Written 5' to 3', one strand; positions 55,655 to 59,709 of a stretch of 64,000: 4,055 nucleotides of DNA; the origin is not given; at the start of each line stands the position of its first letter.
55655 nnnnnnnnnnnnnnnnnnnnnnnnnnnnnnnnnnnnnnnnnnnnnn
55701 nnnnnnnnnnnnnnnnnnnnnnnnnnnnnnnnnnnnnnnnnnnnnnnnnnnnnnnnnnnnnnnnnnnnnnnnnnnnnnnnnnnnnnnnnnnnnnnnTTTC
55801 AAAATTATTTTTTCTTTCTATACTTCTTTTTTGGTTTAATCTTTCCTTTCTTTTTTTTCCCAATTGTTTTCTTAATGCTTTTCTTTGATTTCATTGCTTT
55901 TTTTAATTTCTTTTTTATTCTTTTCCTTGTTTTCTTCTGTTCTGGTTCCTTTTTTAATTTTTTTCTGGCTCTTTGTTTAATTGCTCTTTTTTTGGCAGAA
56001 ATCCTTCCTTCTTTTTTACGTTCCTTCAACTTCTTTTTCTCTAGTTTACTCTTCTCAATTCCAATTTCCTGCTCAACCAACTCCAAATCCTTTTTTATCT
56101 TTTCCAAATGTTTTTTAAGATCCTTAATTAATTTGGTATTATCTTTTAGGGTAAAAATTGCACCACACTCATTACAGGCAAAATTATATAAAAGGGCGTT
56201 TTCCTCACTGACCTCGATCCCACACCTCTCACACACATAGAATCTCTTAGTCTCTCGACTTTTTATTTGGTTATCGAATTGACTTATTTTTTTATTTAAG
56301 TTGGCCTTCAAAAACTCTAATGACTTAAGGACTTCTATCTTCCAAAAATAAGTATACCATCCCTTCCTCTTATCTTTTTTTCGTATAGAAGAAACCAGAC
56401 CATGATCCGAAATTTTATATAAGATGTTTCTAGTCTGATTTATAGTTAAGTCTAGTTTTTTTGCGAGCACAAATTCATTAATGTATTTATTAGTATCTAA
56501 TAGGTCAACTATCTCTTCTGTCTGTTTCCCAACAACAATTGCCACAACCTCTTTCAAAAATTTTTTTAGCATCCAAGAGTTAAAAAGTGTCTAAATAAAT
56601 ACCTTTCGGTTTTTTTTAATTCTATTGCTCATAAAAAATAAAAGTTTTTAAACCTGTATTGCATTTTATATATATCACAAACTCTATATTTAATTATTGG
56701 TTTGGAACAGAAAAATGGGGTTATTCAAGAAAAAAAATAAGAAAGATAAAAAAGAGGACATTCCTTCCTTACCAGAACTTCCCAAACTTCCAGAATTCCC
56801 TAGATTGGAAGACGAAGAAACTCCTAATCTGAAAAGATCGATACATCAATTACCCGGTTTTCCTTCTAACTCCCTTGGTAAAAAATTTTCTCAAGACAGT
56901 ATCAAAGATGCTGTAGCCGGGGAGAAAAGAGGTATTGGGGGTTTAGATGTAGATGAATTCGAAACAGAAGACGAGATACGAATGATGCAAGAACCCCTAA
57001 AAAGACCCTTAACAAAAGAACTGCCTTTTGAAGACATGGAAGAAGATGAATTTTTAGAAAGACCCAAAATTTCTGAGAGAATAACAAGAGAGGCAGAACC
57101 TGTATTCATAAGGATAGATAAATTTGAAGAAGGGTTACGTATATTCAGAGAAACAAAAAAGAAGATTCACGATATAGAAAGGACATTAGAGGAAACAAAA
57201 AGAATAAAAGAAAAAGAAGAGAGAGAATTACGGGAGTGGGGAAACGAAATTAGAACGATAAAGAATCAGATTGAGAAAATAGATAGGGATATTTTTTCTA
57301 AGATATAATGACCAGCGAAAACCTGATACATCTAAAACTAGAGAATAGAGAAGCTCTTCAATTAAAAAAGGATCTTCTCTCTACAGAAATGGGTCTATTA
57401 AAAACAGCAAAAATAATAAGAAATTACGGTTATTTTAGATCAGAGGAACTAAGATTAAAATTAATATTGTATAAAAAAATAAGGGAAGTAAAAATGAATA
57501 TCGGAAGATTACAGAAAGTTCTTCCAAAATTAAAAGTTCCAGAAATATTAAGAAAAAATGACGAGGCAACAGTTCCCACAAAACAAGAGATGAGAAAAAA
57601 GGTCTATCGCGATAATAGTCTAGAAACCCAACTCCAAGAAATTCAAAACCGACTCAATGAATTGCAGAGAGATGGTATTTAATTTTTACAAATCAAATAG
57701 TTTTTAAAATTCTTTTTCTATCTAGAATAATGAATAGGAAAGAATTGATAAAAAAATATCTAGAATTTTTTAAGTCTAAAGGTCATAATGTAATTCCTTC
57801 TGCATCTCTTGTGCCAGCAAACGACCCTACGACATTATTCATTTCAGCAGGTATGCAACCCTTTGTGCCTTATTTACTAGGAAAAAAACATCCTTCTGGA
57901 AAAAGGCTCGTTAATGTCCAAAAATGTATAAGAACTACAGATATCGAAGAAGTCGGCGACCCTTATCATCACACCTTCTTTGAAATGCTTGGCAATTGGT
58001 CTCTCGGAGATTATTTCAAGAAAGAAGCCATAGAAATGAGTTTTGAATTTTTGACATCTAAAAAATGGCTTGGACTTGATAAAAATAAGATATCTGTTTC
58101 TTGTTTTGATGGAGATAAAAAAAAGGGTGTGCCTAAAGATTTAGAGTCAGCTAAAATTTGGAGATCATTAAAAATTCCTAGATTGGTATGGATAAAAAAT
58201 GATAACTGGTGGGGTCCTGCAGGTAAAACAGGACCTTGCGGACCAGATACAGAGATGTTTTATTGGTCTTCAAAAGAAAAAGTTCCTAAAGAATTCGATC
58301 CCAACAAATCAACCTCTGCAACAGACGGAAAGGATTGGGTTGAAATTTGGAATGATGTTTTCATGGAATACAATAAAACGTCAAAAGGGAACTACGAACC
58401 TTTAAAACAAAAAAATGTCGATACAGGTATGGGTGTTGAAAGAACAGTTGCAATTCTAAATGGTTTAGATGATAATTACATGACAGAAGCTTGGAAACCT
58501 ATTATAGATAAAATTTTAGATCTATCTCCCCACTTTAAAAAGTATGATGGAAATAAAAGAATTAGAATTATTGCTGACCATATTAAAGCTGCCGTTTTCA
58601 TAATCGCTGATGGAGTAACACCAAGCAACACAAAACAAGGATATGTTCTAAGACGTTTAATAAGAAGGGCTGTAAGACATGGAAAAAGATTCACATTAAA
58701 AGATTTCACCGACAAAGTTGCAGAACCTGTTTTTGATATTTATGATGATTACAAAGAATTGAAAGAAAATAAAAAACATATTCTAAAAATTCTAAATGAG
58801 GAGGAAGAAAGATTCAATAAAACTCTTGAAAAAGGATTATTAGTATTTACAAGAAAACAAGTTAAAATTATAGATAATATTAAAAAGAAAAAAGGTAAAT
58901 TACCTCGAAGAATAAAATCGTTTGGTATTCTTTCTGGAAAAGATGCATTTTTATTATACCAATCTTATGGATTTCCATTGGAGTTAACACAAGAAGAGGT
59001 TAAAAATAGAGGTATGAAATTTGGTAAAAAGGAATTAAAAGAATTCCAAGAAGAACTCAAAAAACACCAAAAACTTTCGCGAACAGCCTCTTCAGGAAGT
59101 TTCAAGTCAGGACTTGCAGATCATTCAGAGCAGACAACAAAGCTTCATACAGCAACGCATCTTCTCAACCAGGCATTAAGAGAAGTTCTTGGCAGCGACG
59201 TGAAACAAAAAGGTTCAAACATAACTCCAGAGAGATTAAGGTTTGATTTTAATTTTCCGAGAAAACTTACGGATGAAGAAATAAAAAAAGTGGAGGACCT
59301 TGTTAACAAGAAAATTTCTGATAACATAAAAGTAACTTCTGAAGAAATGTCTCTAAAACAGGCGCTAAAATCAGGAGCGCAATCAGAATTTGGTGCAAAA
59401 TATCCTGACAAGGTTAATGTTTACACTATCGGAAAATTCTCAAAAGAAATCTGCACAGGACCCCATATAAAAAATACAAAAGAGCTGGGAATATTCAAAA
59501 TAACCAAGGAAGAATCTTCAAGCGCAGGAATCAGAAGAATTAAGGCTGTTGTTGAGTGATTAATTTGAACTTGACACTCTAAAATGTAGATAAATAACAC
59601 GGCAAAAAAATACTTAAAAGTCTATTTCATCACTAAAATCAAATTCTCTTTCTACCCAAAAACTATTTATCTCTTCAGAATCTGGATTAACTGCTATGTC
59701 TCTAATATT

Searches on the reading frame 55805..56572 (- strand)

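Call 64: search_protein_families(library=pfam, proteins=[window:55805-56572:-], max_evalue=0.001)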
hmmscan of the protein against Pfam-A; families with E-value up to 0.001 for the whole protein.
window:55805-56572:- (255 aa): 1 family
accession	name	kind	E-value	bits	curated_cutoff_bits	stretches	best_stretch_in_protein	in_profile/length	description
PF02002.24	TFIIE_alpha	-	5.3e-14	52.4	22.9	1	5-104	2-101/105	TFIIE alpha subunit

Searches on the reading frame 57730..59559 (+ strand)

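Call 64: search_protein_families(library=pfam, proteins=[window:57730-59559:+], max_evalue=0.001)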
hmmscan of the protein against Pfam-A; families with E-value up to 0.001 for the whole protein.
window:57730-59559:+ (609 aa): 2 families
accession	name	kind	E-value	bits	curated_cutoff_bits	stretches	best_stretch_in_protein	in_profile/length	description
PF01411.24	tRNA-synt_2c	-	1.8e-130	436.6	30.3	1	6-469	2-449/552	tRNA synthetases class II (A)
PF07973.19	tRNA_SAD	-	1.9e-16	60.2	24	1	562-604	1-43/44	Threonyl and Alanyl tRNA synthetase second additional domain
